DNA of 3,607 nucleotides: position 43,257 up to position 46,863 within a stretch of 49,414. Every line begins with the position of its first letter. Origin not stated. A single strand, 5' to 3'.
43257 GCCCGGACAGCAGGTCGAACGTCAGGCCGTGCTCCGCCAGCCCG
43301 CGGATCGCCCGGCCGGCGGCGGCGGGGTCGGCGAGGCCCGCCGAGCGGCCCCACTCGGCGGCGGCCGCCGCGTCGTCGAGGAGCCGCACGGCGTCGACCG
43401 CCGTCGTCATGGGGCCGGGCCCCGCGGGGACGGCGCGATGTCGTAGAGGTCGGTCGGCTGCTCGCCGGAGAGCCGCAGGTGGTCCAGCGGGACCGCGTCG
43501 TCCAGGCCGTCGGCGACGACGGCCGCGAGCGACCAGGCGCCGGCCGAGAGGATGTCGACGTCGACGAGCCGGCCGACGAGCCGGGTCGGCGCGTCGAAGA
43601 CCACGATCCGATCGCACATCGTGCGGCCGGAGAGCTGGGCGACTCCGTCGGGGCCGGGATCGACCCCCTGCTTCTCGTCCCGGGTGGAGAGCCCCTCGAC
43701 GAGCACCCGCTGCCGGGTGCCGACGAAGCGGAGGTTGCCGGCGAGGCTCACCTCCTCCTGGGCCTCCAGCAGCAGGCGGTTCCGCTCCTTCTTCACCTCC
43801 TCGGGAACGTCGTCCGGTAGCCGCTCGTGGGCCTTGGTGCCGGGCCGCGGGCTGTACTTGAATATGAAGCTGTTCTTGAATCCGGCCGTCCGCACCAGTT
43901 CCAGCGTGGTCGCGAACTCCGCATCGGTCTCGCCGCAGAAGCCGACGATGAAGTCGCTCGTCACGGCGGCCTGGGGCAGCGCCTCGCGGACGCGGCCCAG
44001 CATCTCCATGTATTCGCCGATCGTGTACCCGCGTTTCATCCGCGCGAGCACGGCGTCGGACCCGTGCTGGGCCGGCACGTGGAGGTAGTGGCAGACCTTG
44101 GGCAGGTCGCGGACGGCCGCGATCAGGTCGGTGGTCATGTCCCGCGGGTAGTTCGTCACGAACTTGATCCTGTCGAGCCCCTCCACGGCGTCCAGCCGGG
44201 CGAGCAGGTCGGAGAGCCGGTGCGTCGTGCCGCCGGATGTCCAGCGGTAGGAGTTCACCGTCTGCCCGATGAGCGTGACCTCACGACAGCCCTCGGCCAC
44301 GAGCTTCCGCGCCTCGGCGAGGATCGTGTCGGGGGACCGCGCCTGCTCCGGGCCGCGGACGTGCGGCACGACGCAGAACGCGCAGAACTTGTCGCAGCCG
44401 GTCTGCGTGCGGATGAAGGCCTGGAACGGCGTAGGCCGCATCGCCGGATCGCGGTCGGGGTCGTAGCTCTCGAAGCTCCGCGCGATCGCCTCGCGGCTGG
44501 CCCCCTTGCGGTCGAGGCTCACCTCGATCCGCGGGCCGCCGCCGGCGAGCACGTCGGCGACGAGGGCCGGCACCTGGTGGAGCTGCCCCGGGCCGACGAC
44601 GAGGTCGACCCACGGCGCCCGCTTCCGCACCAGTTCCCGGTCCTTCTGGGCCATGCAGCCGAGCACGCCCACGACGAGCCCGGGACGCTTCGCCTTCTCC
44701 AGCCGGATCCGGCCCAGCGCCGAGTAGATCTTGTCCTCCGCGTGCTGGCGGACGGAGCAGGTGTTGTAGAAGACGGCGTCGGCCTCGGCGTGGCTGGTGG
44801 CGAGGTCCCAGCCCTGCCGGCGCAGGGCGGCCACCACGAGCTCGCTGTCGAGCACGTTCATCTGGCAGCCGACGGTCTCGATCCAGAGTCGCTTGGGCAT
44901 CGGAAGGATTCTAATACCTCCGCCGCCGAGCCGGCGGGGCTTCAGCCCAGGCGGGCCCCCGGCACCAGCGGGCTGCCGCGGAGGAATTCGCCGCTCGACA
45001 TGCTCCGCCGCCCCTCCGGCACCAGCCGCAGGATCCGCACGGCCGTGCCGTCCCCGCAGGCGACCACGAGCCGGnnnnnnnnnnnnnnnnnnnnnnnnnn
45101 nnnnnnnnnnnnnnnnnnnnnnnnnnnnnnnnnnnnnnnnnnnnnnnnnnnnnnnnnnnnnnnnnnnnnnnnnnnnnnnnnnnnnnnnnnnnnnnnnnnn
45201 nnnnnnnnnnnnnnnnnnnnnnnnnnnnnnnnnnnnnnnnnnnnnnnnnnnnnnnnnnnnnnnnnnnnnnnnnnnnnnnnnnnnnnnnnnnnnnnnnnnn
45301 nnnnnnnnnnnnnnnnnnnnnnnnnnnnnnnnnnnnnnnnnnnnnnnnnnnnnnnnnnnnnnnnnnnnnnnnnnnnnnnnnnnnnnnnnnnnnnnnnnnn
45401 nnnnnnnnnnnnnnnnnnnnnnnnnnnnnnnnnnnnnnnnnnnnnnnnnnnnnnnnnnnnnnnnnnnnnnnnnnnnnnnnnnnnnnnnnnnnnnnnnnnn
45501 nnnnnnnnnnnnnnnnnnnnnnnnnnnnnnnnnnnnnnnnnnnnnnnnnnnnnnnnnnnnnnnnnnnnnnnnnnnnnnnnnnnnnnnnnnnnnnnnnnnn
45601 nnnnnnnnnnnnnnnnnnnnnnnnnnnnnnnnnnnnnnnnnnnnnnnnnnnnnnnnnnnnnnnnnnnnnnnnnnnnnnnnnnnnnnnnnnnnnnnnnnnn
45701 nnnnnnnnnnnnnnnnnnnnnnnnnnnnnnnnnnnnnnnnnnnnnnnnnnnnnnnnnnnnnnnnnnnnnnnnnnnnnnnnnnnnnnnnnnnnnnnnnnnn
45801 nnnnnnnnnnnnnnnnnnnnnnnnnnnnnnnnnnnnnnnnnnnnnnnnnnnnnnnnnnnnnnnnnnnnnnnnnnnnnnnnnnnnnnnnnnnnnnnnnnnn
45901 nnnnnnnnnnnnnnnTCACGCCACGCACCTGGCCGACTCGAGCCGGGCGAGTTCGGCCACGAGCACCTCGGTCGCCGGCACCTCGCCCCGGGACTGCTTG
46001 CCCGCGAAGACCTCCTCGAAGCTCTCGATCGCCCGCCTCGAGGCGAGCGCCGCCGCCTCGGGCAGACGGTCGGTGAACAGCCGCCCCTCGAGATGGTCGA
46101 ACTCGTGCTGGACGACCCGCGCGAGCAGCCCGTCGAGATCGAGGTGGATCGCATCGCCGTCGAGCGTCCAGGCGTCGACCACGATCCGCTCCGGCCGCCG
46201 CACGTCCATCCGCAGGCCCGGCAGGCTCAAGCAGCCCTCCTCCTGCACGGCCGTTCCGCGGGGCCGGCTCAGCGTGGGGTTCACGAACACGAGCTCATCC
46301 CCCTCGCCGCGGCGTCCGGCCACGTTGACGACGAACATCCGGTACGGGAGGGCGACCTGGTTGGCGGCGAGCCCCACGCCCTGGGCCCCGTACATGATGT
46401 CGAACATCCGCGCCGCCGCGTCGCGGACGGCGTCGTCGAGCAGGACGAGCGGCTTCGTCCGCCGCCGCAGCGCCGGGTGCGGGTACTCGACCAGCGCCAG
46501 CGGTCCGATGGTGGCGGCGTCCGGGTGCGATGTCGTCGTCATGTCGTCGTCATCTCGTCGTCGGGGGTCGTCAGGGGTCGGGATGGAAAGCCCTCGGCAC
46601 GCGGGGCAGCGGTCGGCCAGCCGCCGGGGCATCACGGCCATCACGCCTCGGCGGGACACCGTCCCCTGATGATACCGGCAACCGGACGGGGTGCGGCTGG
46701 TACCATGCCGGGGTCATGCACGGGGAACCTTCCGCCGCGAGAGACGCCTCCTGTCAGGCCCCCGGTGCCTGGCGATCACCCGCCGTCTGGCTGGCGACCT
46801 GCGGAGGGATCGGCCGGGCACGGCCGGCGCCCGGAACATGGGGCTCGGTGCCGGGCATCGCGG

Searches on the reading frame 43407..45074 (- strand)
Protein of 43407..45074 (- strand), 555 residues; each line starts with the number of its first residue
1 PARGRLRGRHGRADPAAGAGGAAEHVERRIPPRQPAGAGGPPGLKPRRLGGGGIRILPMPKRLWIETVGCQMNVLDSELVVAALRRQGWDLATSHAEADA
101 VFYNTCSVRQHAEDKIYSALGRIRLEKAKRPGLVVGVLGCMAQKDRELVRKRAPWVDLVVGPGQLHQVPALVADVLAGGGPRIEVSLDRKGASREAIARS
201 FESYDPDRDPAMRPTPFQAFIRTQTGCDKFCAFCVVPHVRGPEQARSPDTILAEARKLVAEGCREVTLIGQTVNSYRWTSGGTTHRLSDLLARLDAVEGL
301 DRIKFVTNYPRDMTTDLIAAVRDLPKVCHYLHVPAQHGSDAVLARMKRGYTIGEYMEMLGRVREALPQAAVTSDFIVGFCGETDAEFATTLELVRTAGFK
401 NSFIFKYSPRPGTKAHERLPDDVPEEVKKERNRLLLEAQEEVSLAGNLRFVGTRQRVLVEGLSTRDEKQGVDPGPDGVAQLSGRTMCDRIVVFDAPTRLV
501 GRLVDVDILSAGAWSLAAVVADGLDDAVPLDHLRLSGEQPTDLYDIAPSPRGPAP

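Call 12: search_protein_families(library=pfam, proteins=[window:43407-45074:-], max_evalue=0.001)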
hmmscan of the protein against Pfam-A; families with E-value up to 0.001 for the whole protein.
window:43407-45074:- (555 aa): 3 families
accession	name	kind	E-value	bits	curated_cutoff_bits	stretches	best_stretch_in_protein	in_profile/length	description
PF00919.26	UPF0004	-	1.9e-27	95.6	27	1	63-161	2-98/98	Uncharacterized protein family UPF0004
PF04055.27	Radical_SAM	-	1.5e-25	90.8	29.5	1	222-394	2-166/166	Radical SAM superfamily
PF01938.26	TRAM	-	0.00068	19.9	21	0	449-520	2-60/61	TRAM domain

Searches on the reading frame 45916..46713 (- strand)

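Call 12: search_protein_families(library=pfam, proteins=[window:45916-46713:-], max_evalue=0.001)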
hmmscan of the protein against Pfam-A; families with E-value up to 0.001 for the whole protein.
window:45916-46713:- (265 aa): 1 family
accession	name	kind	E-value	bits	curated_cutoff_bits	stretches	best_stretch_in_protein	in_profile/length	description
PF01327.26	Pep_deformylase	-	4.4e-45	153.5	22.8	1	73-219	3-152/156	Polypeptide deformylase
